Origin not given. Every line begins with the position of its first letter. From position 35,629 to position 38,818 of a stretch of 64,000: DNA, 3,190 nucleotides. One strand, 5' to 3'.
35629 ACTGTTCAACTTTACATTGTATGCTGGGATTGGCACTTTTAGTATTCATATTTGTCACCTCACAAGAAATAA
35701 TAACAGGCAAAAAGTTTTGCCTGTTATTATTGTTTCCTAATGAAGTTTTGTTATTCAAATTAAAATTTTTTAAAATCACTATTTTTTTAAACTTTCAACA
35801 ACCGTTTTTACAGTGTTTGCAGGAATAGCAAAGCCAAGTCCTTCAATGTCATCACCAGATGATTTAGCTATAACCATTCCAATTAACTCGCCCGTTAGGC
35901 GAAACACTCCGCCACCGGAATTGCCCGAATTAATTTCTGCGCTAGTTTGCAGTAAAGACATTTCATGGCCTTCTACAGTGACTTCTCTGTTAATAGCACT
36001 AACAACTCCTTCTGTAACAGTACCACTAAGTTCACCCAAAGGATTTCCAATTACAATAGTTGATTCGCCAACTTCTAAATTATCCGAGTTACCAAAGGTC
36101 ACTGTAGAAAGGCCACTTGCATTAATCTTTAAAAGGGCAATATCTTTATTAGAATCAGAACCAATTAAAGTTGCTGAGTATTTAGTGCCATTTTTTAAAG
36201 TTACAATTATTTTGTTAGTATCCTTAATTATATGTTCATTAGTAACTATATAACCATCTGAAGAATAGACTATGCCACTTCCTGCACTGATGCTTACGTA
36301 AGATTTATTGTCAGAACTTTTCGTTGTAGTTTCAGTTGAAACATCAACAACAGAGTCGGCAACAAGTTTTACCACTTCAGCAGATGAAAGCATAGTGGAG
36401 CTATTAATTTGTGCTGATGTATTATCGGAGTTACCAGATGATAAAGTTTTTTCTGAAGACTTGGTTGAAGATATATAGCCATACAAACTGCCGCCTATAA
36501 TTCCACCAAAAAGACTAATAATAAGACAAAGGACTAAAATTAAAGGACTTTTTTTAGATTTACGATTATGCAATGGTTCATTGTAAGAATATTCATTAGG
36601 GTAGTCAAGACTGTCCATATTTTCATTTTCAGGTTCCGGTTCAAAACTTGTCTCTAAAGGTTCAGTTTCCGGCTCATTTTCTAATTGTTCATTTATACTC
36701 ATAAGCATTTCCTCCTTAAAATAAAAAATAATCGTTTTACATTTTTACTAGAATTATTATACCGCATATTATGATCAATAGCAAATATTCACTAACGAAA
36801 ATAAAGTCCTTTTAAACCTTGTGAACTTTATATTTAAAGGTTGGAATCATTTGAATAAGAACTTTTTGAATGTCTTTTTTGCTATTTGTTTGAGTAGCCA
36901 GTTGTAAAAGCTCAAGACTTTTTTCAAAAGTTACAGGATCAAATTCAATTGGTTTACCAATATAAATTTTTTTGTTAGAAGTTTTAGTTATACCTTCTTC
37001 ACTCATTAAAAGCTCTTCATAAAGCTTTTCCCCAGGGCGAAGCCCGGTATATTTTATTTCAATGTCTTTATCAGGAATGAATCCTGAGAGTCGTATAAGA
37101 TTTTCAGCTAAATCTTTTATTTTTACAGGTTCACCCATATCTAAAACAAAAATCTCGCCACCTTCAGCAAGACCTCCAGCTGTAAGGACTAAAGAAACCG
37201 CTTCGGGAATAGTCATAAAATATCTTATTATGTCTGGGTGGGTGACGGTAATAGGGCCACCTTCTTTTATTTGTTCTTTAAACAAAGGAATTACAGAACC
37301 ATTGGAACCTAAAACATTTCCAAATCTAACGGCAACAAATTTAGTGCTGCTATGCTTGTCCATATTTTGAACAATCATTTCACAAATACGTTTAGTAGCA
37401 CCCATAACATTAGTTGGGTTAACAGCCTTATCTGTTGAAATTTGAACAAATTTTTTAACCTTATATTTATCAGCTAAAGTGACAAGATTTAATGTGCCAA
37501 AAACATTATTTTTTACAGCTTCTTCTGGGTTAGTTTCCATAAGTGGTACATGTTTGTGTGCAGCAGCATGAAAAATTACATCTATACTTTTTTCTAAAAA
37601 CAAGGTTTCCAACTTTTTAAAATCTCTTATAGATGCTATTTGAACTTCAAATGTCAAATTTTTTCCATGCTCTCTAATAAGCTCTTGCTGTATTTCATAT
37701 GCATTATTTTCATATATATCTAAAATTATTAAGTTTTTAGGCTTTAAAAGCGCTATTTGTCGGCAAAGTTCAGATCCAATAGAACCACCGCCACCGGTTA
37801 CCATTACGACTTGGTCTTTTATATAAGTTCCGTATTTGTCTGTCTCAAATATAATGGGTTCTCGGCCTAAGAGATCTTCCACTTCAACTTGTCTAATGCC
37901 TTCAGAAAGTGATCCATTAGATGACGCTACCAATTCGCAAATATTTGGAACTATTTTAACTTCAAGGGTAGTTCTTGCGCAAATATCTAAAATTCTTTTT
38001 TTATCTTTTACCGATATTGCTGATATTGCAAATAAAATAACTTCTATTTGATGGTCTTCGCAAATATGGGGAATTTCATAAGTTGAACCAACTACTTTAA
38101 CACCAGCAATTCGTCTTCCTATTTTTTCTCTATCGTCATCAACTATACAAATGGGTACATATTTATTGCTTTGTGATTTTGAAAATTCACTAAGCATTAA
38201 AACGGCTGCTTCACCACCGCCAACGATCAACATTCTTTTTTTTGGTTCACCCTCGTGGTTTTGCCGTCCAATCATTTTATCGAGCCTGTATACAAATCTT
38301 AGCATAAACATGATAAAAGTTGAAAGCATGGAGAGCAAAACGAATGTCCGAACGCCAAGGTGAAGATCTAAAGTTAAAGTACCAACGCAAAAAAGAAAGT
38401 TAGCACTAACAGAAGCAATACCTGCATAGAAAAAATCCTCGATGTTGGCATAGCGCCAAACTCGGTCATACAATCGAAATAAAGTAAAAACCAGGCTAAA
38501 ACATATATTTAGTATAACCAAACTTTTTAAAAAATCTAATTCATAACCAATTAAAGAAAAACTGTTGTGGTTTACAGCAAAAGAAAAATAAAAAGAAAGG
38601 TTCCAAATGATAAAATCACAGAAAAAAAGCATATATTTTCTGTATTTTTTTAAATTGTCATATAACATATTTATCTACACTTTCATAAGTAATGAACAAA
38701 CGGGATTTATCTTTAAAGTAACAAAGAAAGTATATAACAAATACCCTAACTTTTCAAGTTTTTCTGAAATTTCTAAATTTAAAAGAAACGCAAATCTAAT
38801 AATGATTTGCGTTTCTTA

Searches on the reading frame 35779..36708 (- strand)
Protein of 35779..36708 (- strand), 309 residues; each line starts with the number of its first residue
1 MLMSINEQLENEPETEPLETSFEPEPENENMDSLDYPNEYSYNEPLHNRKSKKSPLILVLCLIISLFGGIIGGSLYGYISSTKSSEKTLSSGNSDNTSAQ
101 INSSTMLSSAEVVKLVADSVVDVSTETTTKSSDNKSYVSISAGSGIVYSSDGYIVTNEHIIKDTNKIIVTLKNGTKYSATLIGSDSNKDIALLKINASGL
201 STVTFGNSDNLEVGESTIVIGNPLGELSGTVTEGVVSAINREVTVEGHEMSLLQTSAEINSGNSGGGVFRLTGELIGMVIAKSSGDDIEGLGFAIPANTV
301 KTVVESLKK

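Call 50: search_protein_families(library=pfam, proteins=[window:35779-36708:-], max_evalue=0.0001)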
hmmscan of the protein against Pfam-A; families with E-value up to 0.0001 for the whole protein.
window:35779-36708:- (309 aa): 2 families
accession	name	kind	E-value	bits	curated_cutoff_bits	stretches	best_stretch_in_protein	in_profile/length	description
PF13365.12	Trypsin_2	-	9.9e-33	114.3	27.6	1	143-278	1-144/144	Trypsin-like peptidase domain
PF00089.32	Trypsin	-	2.3e-15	57.4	20.6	1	137-303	15-219/220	Trypsin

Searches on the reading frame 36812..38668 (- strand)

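Call 50: search_protein_families(library=pfam, proteins=[window:36812-38668:-], max_evalue=0.0001)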
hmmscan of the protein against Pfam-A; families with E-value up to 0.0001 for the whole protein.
window:36812-38668:- (618 aa): 8 families
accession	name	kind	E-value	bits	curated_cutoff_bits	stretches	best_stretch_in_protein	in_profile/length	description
PF02719.21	Polysacc_synt_2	-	2.9e-124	414.5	20.2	1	288-571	1-291/293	Polysaccharide biosynthesis protein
PF01370.27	Epimerase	-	6.5e-25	88.4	20.9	1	288-497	1-224/240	NAD dependent epimerase/dehydratase family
PF16363.11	GDP_Man_Dehyd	-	3e-18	66.8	27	1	289-449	1-180/332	GDP-mannose 4,6 dehydratase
PF04321.23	RmlD_sub_bind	-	2.8e-14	53.3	27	1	288-458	3-157/287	RmlD substrate binding domain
PF01073.25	3Beta_HSD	-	4.6e-10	39.4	22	1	289-446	1-153/280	3-beta hydroxysteroid dehydrogenase/isomerase family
PF13727.12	CoA_binding_3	-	2.5e-09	37.8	25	1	107-241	45-175/175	CoA-binding domain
PF07993.18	NAD_binding_4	-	3e-09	36.8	20.1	1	358-419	85-143/258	Male sterility protein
PF00106.31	adh_short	-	1.3e-06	28.5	26.6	1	286-437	1-164/195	short chain dehydrogenase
